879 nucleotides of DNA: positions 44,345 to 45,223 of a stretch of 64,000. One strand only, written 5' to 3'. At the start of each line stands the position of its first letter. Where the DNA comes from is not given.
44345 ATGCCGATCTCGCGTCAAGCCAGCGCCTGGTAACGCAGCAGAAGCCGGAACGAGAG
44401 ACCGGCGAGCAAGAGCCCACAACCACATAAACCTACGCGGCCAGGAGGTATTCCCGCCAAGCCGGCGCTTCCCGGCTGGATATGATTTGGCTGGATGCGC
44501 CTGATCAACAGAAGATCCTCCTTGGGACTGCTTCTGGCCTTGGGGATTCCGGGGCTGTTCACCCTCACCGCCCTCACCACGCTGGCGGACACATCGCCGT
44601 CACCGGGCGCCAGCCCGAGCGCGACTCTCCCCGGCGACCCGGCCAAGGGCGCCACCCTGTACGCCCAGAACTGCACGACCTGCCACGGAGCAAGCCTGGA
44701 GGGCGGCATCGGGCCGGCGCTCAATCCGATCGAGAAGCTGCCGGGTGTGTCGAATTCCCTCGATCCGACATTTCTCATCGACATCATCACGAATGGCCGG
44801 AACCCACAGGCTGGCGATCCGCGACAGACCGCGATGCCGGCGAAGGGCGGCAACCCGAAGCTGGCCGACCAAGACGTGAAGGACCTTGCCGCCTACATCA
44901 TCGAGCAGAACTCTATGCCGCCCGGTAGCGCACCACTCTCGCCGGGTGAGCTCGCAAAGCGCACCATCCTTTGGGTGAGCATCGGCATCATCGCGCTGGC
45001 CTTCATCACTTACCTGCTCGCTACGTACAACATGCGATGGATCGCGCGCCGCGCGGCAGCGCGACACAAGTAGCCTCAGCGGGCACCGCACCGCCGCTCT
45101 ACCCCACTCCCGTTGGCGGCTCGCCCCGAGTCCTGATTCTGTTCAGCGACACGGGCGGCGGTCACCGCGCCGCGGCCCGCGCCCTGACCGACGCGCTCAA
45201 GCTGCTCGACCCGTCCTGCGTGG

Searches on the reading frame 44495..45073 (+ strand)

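Call 58: search_protein_families(library=pfam, proteins=[window:44495-45073:+], max_evalue=0.001)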
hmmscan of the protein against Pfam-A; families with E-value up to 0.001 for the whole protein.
window:44495-45073:+ (192 aa): 2 families
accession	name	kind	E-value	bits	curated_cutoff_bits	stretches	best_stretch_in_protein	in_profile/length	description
PF13442.11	Cytochrome_CBB3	-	3e-15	56.7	27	1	48-135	2-68/68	Cytochrome C oxidase, cbb3-type, subunit III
PF00034.26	Cytochrom_C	-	2.8e-13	51.4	21.3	1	50-135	2-86/90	Cytochrome c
